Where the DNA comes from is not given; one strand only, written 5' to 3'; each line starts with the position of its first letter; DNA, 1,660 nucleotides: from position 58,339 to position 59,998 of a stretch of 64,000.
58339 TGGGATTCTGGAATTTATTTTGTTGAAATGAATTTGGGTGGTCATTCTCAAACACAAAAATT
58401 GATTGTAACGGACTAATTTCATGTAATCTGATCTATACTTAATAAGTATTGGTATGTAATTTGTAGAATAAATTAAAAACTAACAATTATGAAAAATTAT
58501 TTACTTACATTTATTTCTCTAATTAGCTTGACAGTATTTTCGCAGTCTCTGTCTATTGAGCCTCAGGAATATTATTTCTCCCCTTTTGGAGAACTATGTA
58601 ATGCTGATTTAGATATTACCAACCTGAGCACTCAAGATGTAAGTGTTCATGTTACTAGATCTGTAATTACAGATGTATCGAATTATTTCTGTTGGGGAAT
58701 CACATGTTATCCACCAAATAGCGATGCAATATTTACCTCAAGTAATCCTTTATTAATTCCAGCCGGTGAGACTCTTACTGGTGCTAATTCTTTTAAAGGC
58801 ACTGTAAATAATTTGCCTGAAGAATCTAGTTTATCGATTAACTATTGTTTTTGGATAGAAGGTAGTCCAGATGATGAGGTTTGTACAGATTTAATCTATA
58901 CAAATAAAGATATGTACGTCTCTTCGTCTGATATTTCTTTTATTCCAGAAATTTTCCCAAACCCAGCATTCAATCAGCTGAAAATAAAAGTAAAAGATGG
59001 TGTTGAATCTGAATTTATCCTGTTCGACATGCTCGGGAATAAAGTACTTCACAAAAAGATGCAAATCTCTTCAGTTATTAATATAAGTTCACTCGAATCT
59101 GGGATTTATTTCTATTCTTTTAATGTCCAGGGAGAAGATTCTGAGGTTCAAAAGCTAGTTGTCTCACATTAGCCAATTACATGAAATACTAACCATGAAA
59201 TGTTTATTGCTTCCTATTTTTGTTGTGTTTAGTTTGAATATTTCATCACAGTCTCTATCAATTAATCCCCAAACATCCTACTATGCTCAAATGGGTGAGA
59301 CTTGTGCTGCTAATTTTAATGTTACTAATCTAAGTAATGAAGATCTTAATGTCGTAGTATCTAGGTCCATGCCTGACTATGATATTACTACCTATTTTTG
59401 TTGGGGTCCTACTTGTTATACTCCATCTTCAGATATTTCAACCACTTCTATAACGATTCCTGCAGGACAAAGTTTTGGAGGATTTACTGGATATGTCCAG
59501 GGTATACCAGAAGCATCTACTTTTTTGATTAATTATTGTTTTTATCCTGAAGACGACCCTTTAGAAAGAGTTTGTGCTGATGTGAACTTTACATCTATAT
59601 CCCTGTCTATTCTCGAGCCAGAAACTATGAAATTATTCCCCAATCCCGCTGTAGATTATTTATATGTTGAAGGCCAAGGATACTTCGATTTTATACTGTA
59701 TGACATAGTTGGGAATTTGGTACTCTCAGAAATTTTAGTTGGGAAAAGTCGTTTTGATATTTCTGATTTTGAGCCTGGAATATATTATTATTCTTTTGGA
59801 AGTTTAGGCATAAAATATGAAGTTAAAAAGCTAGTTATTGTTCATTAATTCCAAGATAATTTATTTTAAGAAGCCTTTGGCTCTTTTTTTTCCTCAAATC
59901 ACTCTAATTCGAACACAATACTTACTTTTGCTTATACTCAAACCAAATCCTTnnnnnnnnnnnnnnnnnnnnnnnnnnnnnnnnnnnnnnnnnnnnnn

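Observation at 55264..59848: Candidate undescribed system: T9SS-exported thiol-redox cluster next to the SprA translocon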

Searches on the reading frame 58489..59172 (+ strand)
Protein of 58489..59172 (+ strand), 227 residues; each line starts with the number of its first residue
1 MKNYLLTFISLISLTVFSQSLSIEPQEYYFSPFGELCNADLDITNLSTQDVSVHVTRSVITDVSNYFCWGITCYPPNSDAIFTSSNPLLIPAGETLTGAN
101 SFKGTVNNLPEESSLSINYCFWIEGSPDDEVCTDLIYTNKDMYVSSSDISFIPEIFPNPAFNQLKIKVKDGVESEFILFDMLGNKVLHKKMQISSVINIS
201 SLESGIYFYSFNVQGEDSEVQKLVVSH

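Call 3: search_protein_families(library=pfam, proteins=[window:58489-59172:+], max_evalue=0.01)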
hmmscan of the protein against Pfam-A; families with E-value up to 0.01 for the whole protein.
window:58489-59172:+ (227 aa): 1 family
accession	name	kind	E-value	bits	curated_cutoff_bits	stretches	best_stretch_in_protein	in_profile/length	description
PF18962.6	Por_Secre_tail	-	8.9e-12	45.6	27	1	155-225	1-75/75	Secretion system C-terminal sorting domain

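Call 4: search_protein_families(library=ncbifam, proteins=[window:58489-59172:+], max_evalue=0.01)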
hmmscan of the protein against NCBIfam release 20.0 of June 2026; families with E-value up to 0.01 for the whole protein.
window:58489-59172:+ (227 aa): 2 families
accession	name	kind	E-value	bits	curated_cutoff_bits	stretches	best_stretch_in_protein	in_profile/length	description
TIGR04183.1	Por_Secre_tail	domain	1.5e-10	40.9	23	1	155-225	1-71/72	T9SS type A sorting domain-containing protein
NF038113.1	T9SSA_dep_M36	equivalog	2.6e-08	32.5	885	1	152-225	794-868/869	T9SS-dependent M36 family metallopeptidase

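Call 27: find_homologous_proteins(query=window:58489-59172:+, max_evalue=0.001)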
Query window:58489-59172:+ (227 aa): 44 proteins with E <= 0.001 among 153 candidates.
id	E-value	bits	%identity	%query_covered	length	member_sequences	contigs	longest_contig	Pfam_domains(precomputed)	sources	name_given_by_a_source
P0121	7.0e-145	498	99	100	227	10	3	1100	PF18962.8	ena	-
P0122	1.0e-123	429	84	100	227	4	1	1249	PF18962.8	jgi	-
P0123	2.3e-123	428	85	100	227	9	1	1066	PF18962.8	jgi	jgi:hypothetical protein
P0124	1.6e-103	363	71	100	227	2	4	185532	PF18962.8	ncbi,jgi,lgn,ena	-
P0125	2.7e-101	356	70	100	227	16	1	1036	PF18962.8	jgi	jgi:hypothetical protein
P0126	1.0e-74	269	55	100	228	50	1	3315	PF18962.8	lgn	-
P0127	4.6e-74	267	56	96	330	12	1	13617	PF00127.27,PF18962.8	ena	-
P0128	2.2e-72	261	55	93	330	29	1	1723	PF00127.27,PF18962.8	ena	-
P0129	4.3e-72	260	56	93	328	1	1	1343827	PF00127.27,PF18962.8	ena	-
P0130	1.7e-71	258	56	93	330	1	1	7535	PF00127.27,PF18962.8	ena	-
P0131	8.3e-71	256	54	93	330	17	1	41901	PF00127.27,PF13473.13,PF18962.8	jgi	-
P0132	4.3e-52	195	45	100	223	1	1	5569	PF18962.8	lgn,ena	-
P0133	5.2e-52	194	45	100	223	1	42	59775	PF18962.8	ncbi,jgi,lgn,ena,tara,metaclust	tara:strand:- start:6377 stop:7048 length:672 start_codon:yes stop_codon:yes gene_type:complete|meta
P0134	7.2e-52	194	45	100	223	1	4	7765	PF18962.8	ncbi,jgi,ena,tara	tara:strand:+ start:621 stop:1292 length:672 start_codon:yes stop_codon:yes gene_type:complete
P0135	7.6e-52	194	45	100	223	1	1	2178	PF18962.8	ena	-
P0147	2.9e-11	61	29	100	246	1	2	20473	PF18962.8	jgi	-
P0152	4.3e-9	54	34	39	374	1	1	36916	PF18962.8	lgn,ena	-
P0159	4.1e-6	44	28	83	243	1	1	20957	PF18962.8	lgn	-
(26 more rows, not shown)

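Call 44: predict_structure(alignment_id=A4)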
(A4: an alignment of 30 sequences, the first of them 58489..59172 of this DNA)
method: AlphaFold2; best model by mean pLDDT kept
length: 227 residues; sequences in the alignment: 30
mean_pLDDT: 83.1   pTM: 0.54
mean pLDDT of the five models: 83.1, 83.1, 82.4, 81.5, 80.2
residues with pLDDT >= 90: 102; 70-90: 93; 50-70: 18; < 50: 14
segments of 3 or more residues with pLDDT < 50: 13-17, 143-149
pLDDT, mean of each block of 10 residues (from residue 1): 52 53 88 87 93 92 91 81 93 90 91 90 92 90 45 74 85 89 91 88 92 79 88
secondary structure, 60 per line:
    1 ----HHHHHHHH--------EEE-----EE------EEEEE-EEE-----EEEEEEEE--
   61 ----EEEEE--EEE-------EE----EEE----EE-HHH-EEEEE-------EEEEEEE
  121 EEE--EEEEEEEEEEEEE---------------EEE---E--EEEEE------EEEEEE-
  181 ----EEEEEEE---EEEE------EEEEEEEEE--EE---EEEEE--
elements in order: H5-12 E21-23 E37-41 E43-45 E51-58 E65-69 E72-74 E88-90 E102-106 E114-123 E126-138 E154-156 E163-167 E174-179 E185-191 E195-198 E205-213 E221-225

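Call 48: fold_search(model_id=the predicted structure, library=pdb)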
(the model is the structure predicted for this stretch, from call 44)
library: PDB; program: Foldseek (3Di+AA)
matches with E <= 10: 1919; with E <= 0.001: 217
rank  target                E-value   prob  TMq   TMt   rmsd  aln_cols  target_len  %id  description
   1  4kkp_B                5.0e-07  1.00  0.31  0.30  15.5       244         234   14  Crystal structure of Vibrio cholerae RbmA (crystal form 2) (released 2013-05-22)
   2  4be6_A                5.9e-07  1.00  0.30  0.31  15.2       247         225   13  V. cholera biofilm scaffolding protein RbmA (released 2013-12-18)
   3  8jmw_A                6.2e-07  1.00  0.34  0.18   9.9       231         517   16  Fibril form of serine peptidase Vpr (released 2023-12-06)
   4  6a8p_C                6.9e-07  1.00  0.32  0.13  12.9       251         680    8  Transglutaminase 2 mutant G224V in complex with GTP (released 2018-09-26)
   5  7uzs                  9.4e-07  1.00  0.32  0.14  13.5       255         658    9  Protein 4.2 (local refinement from consensus reconstruction of ankyrin complex classes) (released 2022-07-20)
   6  4kkr_A                1.0e-06  1.00  0.25  0.25  15.1       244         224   14  Crystal structure of Vibrio cholerae RbmA (crystal form 3) (released 2013-05-22)
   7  8cs9_X                1.3e-06  1.00  0.32  0.13  13.4       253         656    9  Composite reconstruction of Class 1 of the erythrocyte ankyrin-1 complex (released 2022-07-20)
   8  8csw                  1.3e-06  1.00  0.32  0.13  13.4       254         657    9  Local refinement of protein 4.2 in Class 2 of erythrocyte ankyrin-1 complex (released 2022-07-20)
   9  8oxy_A                1.4e-06  1.00  0.35  0.14  13.7       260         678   12  Transglutaminase 3 without calcium in complex with DH patient-derived Fab DH63-B02 (released 2023-10-18)
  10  1nug_B                1.6e-06  1.00  0.36  0.14  11.8       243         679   11  Role of Calcium Ions in the Activation and Activity of the Transglutaminase 3 Enzyme (2 calciums, 1 Mg, inactive form) (released 2003-04-22)
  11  1g0d                  1.9e-06  1.00  0.32  0.13  11.4       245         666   11  CRYSTAL STRUCTURE OF RED SEA BREAM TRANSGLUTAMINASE (released 2001-05-23)
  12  8tr9                  2.4e-06  1.00  0.37  0.14  12.2       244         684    8  Cryo-EM structure of transglutaminase 2 bound to GDP (released 2024-07-31)
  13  4be5_A                2.4e-06  1.00  0.29  0.29  15.1       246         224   12  V. cholera biofilm scaffolding protein RbmA (released 2013-12-18)
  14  3s3j_A                2.4e-06  1.00  0.31  0.13  11.8       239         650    9  Transglutaminase 2 in complex with a novel inhibitor (released 2012-06-06)
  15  4pyg_A                2.5e-06  1.00  0.33  0.13  12.4       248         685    9  Transglutaminase2 complexed with GTP (released 2015-02-11)
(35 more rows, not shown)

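Call 70: find_encoding_contigs(protein=P0147, flank=7000, max_places=2)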
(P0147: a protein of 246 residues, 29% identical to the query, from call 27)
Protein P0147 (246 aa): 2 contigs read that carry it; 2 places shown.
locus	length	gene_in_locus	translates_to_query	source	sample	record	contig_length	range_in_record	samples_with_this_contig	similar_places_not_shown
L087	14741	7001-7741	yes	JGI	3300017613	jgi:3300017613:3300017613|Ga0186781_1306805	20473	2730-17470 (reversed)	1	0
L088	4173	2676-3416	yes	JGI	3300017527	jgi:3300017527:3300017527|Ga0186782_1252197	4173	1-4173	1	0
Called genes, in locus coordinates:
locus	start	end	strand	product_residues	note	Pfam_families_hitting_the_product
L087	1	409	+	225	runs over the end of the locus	PF13847:Methyltransf_31, PF02390:Methyltransf_4, PF13649:Methyltransf_25 (weak)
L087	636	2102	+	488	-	-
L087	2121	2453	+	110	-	PF01035:DNA_binding_1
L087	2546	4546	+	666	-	PF17391:Urocanase_N, PF01175:Urocanase, PF17392:Urocanase_C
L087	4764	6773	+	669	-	PF11551:Omp28 (weak), PF18962:Por_Secre_tail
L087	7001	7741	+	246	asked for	PF18962:Por_Secre_tail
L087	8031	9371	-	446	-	PF00438:S-AdoMet_synt_N, PF02772:S-AdoMet_synt_M, PF02773:S-AdoMet_synt_C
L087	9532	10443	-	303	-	PF00005:ABC_tran, PF13175:AAA_15 (faint), PF13304:AAA_21 (faint)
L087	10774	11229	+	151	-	PF00572:Ribosomal_L13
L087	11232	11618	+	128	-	PF00380:Ribosomal_S9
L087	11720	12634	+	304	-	PF00318:Ribosomal_S2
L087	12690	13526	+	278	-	PF25025:EF-Ts_N (weak), PF00889:EF_TS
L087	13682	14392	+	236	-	PF00696:AA_kinase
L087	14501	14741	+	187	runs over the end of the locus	PF01765:RRF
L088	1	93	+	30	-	?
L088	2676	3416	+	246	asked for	PF18962:Por_Secre_tail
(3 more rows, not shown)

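Call 71: find_encoding_contigs(protein=P0159, flank=7000, max_places=2)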
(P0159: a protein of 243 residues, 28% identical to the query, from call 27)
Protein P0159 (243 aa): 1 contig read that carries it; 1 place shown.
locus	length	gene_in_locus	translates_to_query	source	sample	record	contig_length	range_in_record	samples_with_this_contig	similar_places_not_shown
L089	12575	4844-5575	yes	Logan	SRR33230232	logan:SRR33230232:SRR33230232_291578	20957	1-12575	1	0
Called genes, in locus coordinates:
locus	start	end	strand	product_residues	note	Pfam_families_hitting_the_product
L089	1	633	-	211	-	?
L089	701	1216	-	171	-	PF08534:Redoxin, PF00578:AhpC-TSA, PF00085:Thioredoxin (weak), PF13098:Thioredoxin_2, PF13905:Thioredoxin_8, PF13911:AhpC-TSA_2 (faint)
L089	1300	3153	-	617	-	PF11551:Omp28 (faint), PF18962:Por_Secre_tail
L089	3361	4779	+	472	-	PF18962:Por_Secre_tail (weak)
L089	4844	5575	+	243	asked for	PF18962:Por_Secre_tail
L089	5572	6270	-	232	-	PF02146:SIR2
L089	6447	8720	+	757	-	PF00390:malic, PF03949:Malic_M, PF01515:PTA_PTB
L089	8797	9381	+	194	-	PF01330:RuvA_N, PF14520:HHH_5, PF00633:HHH (faint), PF07499:RuvA_C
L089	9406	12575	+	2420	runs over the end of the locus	PF14349:SprA_N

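Call 72: find_encoding_contigs(protein=P0152, flank=7000, max_places=2)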
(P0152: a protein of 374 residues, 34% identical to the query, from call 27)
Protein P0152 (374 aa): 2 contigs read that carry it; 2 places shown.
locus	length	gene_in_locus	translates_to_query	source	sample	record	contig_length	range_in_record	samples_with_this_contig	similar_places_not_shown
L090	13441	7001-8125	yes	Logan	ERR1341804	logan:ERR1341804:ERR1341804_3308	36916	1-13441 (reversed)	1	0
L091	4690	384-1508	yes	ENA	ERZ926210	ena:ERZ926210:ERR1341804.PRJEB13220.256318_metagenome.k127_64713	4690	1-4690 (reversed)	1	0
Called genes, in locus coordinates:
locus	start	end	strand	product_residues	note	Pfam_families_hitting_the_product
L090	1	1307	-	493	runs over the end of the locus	PF16822:ALGX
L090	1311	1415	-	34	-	-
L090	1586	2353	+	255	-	PF00106:adh_short, PF08659:KR, PF23441:SDR (weak), PF13561:adh_short_C2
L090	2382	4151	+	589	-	PF00501:AMP-binding, PF23562:AMP-binding_C_3 (weak)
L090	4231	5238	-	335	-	PF06144:DNA_pol3_delta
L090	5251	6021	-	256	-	PF01048:PNP_UDP_1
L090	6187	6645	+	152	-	PF13588:HSDR_N_2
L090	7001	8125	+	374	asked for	PF18962:Por_Secre_tail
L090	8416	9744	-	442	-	PF00438:S-AdoMet_synt_N, PF02772:S-AdoMet_synt_M, PF02773:S-AdoMet_synt_C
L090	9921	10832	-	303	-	PF00005:ABC_tran, PF13304:AAA_21 (weak)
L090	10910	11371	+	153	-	PF20619:DUF6804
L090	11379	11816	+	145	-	PF09719:C_GCAxxG_C_C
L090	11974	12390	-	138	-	PF01850:PIN, PF13470:PIN_3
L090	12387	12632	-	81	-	PF19891:DUF6364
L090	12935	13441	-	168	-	?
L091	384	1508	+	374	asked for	PF18962:Por_Secre_tail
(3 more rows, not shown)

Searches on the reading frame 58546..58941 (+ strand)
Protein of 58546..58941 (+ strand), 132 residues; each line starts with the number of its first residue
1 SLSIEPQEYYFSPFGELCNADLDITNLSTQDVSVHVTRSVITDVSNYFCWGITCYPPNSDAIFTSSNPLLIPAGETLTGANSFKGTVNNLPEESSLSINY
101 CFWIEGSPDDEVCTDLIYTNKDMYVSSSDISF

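Call 56: search_protein_representatives(protein=window:58546-58941:+)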
Query: 132 residues. Proteins with E-value up to 0.001 (for the whole library): 122; up to 1e-10: 14; up to 1e-30: 1. The best 122 are listed.
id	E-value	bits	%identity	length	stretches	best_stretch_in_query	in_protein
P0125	1.7e-58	212.3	70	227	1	1-131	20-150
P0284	1.8e-30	121.6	57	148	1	38-132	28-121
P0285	1.7e-23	99.1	47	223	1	1-129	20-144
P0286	1.4e-22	96.1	50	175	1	1-121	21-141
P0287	8.2e-18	80.7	43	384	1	1-122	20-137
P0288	2.7e-16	75.8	33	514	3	14-91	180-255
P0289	1.9e-15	73.0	39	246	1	2-119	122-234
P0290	3.1e-14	69.1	42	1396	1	1-119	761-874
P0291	3.9e-14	68.8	38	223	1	1-120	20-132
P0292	6.6e-14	68.1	32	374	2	21-122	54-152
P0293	7.5e-13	64.6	38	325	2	1-123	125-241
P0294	2.5e-12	62.9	37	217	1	3-127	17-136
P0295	5.5e-11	58.6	37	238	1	12-119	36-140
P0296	6.0e-11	58.5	36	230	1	13-123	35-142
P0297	1.2e-10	57.5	34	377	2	20-117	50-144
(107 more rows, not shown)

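Call 63: search_protein_families(library=pfam, proteins=[window:58546-58923:+], max_evalue=5)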
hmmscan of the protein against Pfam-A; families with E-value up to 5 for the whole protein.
window:58546-58923:+ (126 aa): 0 families

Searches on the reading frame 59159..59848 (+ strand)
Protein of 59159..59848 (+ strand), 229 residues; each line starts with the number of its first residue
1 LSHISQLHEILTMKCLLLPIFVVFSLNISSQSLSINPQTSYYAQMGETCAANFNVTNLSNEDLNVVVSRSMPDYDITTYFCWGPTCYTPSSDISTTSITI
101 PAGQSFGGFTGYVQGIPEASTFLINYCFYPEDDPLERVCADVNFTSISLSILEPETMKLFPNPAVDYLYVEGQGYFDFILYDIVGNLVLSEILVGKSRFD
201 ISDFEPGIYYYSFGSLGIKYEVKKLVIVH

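Call 3: search_protein_families(library=pfam, proteins=[window:59159-59848:+], max_evalue=0.01)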
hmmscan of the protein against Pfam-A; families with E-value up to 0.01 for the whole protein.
window:59159-59848:+ (229 aa): 1 family
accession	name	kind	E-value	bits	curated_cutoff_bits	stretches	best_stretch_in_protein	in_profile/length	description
PF18962.6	Por_Secre_tail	-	4.9e-07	30.4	27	1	159-227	1-75/75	Secretion system C-terminal sorting domain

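Call 4: search_protein_families(library=ncbifam, proteins=[window:59159-59848:+], max_evalue=0.01)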
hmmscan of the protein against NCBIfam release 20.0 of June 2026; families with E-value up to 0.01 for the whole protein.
window:59159-59848:+ (229 aa): 4 families
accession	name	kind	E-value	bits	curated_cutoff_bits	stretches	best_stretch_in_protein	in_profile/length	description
TIGR04183.1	Por_Secre_tail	domain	2e-05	24.5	23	1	159-227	1-71/72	T9SS type A sorting domain-containing protein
NF038113.1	T9SSA_dep_M36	equivalog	0.00066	17.9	885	1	143-223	779-865/869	T9SS-dependent M36 family metallopeptidase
NF033506.0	PACE-CTERM-PROT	exception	0.0013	17.5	110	1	17-125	11-106/627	putative S-layer protein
NF050177.1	TapA_OM_Porphy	equivalog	0.0016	17.3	500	1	145-215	459-532/544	TapA/TapC family T9SS-dependent outer membrane protein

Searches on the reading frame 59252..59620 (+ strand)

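Call 63: search_protein_families(library=pfam, proteins=[window:59252-59620:+], max_evalue=5)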
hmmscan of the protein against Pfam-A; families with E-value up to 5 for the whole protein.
window:59252-59620:+ (123 aa): 1 family
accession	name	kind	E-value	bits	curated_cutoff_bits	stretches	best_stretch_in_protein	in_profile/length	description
PF08109.16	Antimicrobial14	-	0.21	12.1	22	1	77-87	1-11/31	Lactocin 705 family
